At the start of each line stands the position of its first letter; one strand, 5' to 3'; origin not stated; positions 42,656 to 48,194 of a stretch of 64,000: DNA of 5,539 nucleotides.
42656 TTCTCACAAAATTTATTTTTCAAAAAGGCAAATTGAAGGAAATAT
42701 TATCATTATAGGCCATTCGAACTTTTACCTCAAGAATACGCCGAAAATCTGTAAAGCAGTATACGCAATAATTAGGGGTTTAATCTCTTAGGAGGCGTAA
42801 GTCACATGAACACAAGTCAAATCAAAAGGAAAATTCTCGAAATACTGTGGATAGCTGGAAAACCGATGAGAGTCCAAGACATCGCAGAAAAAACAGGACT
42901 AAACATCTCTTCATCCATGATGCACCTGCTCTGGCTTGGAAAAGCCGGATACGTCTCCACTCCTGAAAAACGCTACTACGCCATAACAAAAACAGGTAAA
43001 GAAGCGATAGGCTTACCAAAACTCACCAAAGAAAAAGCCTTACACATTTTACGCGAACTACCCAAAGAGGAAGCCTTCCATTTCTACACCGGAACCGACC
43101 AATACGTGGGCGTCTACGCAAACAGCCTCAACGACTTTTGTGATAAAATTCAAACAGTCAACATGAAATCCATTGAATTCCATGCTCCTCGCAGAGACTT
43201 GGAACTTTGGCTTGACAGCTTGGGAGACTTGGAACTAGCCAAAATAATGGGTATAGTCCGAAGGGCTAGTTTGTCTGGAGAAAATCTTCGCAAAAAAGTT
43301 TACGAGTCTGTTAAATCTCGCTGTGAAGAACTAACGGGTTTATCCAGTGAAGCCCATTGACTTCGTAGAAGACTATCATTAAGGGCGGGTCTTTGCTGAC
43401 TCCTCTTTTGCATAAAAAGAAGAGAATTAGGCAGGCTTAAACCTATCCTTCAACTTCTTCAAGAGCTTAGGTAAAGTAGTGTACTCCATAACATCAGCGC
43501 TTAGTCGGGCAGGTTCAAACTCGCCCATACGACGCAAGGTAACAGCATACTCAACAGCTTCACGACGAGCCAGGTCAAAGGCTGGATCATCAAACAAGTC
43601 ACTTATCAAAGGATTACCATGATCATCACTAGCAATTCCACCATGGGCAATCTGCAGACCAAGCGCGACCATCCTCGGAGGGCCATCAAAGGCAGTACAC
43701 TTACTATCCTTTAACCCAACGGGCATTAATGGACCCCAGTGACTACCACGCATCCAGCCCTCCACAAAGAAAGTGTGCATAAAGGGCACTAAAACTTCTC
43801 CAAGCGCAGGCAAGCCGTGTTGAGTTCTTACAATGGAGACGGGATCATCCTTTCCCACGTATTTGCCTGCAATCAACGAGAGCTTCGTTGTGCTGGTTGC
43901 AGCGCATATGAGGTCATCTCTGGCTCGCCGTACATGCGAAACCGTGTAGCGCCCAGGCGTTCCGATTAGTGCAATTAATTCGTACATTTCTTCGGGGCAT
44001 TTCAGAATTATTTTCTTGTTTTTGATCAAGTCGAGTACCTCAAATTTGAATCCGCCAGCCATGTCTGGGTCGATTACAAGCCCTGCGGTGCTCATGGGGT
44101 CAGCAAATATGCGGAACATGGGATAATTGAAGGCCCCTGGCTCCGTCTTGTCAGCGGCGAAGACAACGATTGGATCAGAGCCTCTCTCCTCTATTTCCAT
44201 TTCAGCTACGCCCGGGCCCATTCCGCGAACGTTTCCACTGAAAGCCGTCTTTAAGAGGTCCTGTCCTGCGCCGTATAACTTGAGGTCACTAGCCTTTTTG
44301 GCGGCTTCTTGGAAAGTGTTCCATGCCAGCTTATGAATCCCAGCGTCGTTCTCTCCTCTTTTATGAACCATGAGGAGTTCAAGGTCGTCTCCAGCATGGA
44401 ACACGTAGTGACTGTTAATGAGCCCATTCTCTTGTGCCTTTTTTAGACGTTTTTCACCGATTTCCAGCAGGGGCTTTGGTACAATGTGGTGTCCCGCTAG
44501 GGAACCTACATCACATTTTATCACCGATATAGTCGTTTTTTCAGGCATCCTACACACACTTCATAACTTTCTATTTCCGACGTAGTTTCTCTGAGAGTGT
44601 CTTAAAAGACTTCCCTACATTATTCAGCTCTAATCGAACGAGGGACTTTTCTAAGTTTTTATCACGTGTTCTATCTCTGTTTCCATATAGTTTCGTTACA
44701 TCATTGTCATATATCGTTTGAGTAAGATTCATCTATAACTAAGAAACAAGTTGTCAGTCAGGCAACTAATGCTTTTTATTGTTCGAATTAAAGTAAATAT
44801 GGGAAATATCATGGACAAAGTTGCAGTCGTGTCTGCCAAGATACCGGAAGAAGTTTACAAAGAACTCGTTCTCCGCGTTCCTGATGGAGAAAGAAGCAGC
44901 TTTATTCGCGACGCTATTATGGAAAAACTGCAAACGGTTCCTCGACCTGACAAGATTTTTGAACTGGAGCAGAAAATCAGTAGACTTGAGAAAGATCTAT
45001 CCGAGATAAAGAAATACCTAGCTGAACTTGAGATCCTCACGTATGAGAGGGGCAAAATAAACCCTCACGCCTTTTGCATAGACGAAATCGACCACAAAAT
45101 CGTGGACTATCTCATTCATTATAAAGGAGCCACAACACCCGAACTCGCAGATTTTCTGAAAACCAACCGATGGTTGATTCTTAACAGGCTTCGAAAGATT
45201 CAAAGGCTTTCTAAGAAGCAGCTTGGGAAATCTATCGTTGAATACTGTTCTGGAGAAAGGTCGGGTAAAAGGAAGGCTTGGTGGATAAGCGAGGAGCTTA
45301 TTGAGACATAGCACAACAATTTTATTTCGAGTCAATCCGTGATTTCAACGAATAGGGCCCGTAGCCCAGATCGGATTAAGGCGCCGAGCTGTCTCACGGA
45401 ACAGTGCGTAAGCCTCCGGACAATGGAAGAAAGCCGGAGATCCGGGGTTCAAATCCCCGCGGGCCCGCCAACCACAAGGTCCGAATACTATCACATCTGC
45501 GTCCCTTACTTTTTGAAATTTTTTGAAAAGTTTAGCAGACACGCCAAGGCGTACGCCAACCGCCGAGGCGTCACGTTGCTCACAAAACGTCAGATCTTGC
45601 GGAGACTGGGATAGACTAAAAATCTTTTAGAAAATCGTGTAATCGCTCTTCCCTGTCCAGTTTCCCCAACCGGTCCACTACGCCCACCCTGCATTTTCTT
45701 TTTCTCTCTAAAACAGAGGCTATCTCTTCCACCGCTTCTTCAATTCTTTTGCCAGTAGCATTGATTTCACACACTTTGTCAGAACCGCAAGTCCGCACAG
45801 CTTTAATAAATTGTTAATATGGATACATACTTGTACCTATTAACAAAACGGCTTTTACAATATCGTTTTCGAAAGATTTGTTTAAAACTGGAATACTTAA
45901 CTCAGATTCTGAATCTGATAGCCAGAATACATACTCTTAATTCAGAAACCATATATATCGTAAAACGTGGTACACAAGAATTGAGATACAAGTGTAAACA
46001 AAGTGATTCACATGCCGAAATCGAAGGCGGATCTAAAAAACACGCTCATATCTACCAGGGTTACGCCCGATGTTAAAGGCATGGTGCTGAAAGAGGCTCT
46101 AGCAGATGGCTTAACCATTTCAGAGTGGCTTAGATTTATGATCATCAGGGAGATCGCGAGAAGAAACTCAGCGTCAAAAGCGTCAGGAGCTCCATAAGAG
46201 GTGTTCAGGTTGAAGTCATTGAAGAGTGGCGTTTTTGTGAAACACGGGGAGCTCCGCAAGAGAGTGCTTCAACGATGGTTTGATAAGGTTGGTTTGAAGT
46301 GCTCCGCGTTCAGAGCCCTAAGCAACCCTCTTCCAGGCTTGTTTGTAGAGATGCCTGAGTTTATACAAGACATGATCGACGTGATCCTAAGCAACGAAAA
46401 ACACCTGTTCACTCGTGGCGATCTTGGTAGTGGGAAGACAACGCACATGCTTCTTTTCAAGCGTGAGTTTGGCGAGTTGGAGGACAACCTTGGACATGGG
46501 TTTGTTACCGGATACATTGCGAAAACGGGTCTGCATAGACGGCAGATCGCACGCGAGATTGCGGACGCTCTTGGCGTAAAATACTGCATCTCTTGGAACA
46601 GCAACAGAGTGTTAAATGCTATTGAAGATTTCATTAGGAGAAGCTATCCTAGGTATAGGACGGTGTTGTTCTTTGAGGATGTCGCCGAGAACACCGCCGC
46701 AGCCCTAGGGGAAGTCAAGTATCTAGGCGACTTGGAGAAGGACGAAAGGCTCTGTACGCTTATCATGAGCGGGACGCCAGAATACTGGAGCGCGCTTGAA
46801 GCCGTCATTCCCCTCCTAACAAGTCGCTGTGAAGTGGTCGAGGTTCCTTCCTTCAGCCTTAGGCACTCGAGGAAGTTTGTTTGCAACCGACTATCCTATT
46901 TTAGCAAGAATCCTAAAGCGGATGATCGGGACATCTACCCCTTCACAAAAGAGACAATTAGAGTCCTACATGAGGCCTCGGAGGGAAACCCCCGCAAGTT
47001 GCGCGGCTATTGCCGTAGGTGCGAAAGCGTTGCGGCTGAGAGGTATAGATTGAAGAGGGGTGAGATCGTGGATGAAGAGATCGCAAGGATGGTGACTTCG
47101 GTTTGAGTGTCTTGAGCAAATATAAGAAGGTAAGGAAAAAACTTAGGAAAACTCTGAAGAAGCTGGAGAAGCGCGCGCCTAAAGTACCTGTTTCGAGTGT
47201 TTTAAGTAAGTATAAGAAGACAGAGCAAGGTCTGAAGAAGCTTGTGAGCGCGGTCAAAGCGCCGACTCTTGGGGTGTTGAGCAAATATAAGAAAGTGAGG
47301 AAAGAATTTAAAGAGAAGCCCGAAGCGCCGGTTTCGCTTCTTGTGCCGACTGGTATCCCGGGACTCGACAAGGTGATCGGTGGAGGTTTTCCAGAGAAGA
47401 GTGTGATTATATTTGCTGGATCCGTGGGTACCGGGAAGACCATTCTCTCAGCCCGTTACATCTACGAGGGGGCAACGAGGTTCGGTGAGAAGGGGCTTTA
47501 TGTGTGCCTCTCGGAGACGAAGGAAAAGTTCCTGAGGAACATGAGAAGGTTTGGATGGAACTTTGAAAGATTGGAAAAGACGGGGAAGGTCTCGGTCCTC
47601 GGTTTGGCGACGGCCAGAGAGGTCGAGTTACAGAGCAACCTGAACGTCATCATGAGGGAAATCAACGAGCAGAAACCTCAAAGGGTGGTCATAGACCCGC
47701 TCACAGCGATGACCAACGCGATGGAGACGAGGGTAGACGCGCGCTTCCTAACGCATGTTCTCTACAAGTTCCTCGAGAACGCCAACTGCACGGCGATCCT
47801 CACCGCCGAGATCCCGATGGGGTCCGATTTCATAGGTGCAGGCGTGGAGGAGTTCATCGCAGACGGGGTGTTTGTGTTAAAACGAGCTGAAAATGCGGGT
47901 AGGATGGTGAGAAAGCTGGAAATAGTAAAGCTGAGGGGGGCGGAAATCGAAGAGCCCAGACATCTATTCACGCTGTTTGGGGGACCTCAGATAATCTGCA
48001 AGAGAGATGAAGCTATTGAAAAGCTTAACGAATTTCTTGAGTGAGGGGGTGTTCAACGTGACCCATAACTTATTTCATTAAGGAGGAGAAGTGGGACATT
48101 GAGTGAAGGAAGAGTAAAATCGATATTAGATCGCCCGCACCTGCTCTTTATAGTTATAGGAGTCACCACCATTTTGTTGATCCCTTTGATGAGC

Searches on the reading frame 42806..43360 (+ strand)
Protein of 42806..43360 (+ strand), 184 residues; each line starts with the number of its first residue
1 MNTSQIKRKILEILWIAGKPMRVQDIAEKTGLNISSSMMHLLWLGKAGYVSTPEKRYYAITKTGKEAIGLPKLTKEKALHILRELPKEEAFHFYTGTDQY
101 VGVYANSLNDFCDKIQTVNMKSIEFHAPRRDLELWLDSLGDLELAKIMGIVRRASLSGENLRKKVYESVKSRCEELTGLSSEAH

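Call 43: search_protein_families(library=pfam, proteins=[window:42806-43360:+], max_evalue=0.001)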
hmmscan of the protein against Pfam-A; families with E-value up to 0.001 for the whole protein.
window:42806-43360:+ (184 aa): 3 families
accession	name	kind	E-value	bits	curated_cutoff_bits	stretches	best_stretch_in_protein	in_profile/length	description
PF01022.26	HTH_5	-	4.6e-05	23.6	22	1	5-51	2-46/47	Bacterial regulatory protein, arsR family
PF19027.5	DUF5752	-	0.0001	22.1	23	0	98-127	13-42/208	Family of unknown function (DUF5752)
PF09339.16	HTH_IclR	-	0.00099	19.3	22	0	10-51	8-49/52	IclR helix-turn-helix domain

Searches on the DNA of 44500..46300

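Call 65: search_rna_families(source=window, start=44500, end=46300, threshold=evalue, max_evalue=0.01)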
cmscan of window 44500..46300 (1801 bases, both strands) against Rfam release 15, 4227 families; matches with E-value up to 0.01: 1.
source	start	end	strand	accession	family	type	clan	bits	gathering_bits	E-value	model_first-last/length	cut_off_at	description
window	45355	45467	+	RF00005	tRNA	Gene; tRNA;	CL00001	38.6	29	3.8e-06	1-71/71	no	tRNA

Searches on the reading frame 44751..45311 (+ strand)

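Call 3: search_protein_families(library=ncbifam, proteins=[window:44751-45311:+], max_evalue=1)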
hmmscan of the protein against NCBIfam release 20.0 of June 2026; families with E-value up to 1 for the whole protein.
window:44751-45311:+ (186 aa): 2 families
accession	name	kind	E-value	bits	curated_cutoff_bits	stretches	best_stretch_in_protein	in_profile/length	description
NF001962.0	PRK00736.1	equivalog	0.067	12.9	72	0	67-92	6-31/69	hypothetical protein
NF003747.0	PRK05346.1-2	equivalog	0.074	12.3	336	1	106-146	150-190/260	Na(+)-translocating NADH-quinone reductase subunit C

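Call 4: search_protein_families(library=pfam, proteins=[window:44751-45311:+], max_evalue=1)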
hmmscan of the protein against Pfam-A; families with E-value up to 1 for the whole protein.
window:44751-45311:+ (186 aa): 1 family
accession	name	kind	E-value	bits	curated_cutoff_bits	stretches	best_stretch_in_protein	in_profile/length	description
PF13412.12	HTH_24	-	0.096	12.7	21.9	0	110-140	1-31/48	Winged helix-turn-helix DNA-binding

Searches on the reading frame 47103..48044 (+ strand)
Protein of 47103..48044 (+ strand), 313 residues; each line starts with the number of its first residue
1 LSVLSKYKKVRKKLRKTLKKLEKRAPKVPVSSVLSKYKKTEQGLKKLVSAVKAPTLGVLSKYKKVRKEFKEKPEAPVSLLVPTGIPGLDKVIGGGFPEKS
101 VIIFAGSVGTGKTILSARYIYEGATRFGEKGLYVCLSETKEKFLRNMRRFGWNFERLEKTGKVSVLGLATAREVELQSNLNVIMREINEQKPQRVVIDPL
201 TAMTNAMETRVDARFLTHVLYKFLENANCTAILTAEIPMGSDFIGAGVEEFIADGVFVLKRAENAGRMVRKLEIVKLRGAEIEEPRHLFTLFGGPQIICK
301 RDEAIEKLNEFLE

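Call 3: search_protein_families(library=ncbifam, proteins=[window:47103-48044:+], max_evalue=1)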
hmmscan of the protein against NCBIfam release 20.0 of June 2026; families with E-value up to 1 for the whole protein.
window:47103-48044:+ (313 aa): 17 families
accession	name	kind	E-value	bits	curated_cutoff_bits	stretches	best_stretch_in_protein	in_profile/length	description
NF006799.0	PRK09302.1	equivalog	3.2e-38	131.6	408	1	81-289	13-229/515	circadian clock protein KaiC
TIGR03877.1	thermo_KaiC_1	hypoth_equivalog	1.3e-34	119.7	307.25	1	81-292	4-226/238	KaiC domain-containing protein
TIGR03880.1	KaiC_arch_3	hypoth_equivalog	3.7e-32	111.7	249.45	1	84-283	1-202/224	KaiC domain-containing protein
TIGR02655.1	circ_KaiC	equivalog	8.2e-28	97.3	546.25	1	81-290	3-220/484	circadian clock protein KaiC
TIGR03881.1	KaiC_arch_4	hypoth_equivalog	2e-25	89.8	247.8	1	81-281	3-210/231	KaiC domain-containing protein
NF004723.0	PRK06067.1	subfamily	6e-20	71.8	194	1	77-282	12-217/243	flagellar accessory protein FlaH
NF052589.1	ArlH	equivalog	2.4e-16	60.1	215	1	87-281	8-204/229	archaellum protein ArlH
TIGR03878.1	thermo_KaiC_2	hypoth_equivalog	4.6e-10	39.3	232.2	1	92-235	29-173/259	KaiC domain-containing protein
NF006320.0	PRK08533.1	equivalog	6.6e-08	32.4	215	1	88-235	13-160/230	flagellar accessory protein FlaH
TIGR00416.1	sms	equivalog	3.2e-07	29.5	403.05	1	83-260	78-244/454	DNA repair protein RadA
TIGR03600.1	phage_DnaB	exception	0.00022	20.4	498.65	1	79-144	175-239/421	phage replicative helicase, DnaB family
NF003301.0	PRK04301.1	equivalog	0.0012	18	259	1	81-115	83-117/316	DNA repair and recombination protein RadA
TIGR02236.1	recomb_radA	equivalog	0.0019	17.6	361.15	1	81-116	78-113/311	DNA repair and recombination protein RadA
TIGR00665.1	DnaB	equivalog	0.0089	14.9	385.25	1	11-125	107-221/435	replicative DNA helicase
NF004629.0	PRK05973.1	equivalog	0.033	13.2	156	1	101-160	66-124/237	DNA helicase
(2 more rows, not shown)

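Call 4: search_protein_families(library=pfam, proteins=[window:47103-48044:+], max_evalue=1)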
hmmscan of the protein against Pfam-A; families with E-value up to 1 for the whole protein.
window:47103-48044:+ (313 aa): 12 families
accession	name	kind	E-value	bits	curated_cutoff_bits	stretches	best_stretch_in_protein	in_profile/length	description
PF06745.19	ATPase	-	2.9e-59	200.7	26.6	1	81-290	1-218/231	KaiC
PF13481.12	AAA_25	-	2e-09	37.8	27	1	81-233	15-186/195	AAA domain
PF03796.21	DnaB_C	-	0.00014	21.7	27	1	81-215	2-123/255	DnaB-like helicase C terminal domain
PF25496.1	URGCP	-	0.046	13.5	27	1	131-214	201-284/299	Up-regulator of cell proliferation-like domain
PF05625.17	PAXNEB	-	0.06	12.8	28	1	79-103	17-41/366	PAXNEB protein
PF13870.11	CCDC113_CCDC96_CC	-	0.081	13.1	31.6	1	4-52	114-162/177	CCDC113/CCDC96, coiled-coil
PF00270.35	DEAD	-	0.12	12.5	26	0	101-158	16-73/167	DEAD/DEAH box helicase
PF13401.12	AAA_22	-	0.17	12.6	27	1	99-140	5-45/130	AAA domain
PF23442.1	DUF7125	-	0.22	11.1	29.1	0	82-106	5-29/207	Family of unknown function (DUF7125)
PF02367.23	TsaE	-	0.25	11.7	26.6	0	96-117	18-39/128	Threonylcarbamoyl adenosine biosynthesis protein TsaE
PF00004.35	AAA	-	0.31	11.9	21.2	1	102-232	1-105/131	ATPase family associated with various cellular activities (AAA)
PF20935.2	DUF6847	-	0.33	11.4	27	0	5-52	6-53/141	Family of unknown function (DUF6847)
